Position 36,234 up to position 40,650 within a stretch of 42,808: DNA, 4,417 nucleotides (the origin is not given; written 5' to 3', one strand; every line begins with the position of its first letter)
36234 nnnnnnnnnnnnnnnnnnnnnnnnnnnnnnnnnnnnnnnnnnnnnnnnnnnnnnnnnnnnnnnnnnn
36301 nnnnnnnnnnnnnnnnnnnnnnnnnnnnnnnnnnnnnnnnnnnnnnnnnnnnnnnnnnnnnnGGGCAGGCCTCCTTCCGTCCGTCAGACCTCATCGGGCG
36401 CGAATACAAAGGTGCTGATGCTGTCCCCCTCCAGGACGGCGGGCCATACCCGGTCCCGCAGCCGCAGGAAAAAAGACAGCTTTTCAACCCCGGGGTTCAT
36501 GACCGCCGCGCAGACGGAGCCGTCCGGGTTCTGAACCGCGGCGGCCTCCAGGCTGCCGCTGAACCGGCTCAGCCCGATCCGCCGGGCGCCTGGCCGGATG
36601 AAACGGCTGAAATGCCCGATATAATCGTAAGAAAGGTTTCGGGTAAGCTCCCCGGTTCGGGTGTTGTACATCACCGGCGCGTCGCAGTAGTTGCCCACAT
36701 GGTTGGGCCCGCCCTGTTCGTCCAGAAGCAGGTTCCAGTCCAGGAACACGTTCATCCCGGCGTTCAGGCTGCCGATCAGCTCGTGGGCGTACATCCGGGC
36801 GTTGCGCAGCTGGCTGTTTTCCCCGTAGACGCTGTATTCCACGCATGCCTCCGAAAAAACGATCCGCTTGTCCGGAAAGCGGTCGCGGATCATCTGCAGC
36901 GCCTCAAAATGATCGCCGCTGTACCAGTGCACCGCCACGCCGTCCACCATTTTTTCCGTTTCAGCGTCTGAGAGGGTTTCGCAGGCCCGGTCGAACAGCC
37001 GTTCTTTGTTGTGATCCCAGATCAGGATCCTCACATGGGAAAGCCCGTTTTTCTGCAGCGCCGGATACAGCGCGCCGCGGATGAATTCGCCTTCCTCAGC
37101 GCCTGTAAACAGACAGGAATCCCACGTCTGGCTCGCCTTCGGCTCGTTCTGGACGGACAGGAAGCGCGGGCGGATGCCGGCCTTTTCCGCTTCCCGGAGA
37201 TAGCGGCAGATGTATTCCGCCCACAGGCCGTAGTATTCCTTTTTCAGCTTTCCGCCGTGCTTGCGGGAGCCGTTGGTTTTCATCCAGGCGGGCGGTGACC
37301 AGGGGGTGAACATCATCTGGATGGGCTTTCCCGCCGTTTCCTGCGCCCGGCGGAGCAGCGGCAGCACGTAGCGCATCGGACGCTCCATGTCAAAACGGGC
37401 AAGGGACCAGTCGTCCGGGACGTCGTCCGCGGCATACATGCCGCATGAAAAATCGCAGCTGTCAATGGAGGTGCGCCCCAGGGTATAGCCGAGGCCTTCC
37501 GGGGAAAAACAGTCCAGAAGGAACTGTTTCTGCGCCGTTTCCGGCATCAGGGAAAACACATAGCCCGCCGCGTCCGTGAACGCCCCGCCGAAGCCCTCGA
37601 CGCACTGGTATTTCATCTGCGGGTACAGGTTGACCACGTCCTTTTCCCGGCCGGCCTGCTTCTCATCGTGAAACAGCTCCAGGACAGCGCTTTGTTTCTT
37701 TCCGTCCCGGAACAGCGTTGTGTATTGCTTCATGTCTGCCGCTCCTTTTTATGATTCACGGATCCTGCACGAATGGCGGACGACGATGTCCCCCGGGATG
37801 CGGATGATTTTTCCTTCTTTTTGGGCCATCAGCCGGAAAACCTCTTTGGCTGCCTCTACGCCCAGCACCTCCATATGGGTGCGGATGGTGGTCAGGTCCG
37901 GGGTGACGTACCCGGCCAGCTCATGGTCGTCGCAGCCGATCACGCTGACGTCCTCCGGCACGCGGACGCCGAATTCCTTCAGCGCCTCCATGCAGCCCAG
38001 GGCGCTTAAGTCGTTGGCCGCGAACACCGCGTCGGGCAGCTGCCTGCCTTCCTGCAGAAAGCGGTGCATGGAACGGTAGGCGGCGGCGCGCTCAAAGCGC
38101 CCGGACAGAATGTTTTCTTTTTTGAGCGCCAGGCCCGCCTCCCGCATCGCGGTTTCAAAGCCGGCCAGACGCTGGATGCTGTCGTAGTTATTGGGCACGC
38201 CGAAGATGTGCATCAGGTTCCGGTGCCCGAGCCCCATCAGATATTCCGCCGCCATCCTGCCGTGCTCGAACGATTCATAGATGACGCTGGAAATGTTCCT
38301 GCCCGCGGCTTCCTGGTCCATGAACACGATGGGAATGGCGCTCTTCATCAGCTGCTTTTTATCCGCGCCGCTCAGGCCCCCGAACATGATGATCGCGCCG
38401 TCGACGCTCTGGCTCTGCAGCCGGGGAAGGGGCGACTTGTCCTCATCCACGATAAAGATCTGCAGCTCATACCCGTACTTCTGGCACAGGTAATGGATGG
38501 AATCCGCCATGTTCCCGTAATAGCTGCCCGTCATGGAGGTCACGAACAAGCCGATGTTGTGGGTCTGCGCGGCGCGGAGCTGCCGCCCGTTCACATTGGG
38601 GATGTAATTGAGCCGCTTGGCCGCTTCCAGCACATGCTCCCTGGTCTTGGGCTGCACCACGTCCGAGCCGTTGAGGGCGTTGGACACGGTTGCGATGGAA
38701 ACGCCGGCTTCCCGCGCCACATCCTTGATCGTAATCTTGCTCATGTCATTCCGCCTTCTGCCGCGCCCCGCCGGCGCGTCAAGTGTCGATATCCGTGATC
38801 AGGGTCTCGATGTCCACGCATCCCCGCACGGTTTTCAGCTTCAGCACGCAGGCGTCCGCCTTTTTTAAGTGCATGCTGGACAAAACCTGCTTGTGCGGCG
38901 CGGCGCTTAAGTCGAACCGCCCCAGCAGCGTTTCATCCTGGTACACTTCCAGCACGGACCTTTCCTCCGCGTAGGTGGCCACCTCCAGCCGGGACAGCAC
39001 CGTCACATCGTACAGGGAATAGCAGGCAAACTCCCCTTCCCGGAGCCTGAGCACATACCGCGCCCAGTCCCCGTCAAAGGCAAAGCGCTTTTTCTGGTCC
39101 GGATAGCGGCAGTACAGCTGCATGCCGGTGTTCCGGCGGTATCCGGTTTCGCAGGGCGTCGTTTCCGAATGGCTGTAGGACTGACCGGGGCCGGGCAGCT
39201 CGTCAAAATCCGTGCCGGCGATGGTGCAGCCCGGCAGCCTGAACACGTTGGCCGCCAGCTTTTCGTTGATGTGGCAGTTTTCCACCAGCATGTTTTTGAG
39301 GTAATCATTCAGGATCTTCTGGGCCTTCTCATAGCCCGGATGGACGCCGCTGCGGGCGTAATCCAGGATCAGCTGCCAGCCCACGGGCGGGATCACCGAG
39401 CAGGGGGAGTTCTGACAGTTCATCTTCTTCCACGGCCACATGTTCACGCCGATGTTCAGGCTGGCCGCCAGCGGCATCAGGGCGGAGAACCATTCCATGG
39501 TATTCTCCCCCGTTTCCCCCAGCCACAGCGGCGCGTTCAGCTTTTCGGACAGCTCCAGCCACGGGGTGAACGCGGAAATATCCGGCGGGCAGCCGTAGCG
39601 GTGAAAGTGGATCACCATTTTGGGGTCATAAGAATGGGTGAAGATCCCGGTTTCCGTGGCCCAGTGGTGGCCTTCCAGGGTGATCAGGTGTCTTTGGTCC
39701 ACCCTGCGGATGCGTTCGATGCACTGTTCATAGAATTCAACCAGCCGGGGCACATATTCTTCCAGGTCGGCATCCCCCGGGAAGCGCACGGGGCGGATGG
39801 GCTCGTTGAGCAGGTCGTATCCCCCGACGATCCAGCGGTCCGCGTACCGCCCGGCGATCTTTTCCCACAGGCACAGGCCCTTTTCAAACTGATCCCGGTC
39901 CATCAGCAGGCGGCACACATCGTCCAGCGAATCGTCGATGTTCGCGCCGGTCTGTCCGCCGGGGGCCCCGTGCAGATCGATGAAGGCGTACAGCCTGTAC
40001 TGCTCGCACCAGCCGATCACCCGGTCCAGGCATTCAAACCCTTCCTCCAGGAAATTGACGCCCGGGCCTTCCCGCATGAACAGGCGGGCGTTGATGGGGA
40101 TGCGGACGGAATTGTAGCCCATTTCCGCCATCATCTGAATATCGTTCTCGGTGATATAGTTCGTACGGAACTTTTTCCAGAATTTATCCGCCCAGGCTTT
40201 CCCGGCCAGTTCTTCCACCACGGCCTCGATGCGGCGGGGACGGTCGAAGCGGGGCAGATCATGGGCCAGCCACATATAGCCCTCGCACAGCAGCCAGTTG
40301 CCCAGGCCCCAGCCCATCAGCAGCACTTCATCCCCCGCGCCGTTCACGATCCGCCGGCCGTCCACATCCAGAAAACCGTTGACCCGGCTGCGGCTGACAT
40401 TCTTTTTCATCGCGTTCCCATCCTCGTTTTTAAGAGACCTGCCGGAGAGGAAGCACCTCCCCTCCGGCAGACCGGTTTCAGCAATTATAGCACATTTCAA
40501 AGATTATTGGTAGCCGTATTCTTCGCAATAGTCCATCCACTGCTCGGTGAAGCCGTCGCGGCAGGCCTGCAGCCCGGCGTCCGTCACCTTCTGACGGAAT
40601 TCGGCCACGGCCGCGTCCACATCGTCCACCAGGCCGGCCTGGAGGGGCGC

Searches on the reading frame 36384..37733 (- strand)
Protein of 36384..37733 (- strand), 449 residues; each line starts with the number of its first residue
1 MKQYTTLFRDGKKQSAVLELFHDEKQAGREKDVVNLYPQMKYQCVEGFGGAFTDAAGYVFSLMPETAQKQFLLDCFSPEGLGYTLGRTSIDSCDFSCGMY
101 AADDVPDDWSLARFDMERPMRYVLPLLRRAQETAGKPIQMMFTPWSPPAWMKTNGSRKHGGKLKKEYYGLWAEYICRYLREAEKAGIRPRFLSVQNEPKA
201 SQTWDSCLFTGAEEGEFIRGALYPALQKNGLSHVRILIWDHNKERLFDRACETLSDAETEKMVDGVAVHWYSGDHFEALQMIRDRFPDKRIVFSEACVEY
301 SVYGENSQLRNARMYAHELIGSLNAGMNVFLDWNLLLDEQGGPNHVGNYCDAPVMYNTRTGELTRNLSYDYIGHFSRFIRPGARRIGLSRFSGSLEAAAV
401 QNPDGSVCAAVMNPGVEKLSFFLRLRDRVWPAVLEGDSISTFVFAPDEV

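Call 96: search_protein_families(library=pfam, proteins=[window:36384-37733:-], max_evalue=0.0001)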
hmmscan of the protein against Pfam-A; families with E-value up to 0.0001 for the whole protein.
window:36384-37733:- (449 aa): 3 families
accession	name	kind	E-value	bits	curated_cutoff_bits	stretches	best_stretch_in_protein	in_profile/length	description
PF02055.22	Glyco_hydro_30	-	3.3e-65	220.8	23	1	45-379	1-348/348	Glycosyl hydrolase family 30 TIM-barrel domain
PF17189.10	Glyco_hydro_30C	-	1.6e-07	31.8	22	1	382-442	1-65/65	Glycosyl hydrolase family 30 beta sandwich domain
PF02057.21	Glyco_hydro_59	-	8.7e-07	29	27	1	136-320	88-238/294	Glycosyl hydrolase family 59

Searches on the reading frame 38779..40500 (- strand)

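Call 96: search_protein_families(library=pfam, proteins=[window:38779-40500:-], max_evalue=0.0001)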
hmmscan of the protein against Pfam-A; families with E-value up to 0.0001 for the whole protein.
window:38779-40500:- (573 aa): 1 family
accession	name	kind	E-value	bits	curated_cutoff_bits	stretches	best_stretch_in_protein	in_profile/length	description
PF00150.24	Cellulase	-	1.4e-20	74.4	23.5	1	113-358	19-269/272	Cellulase (glycosyl hydrolase family 5)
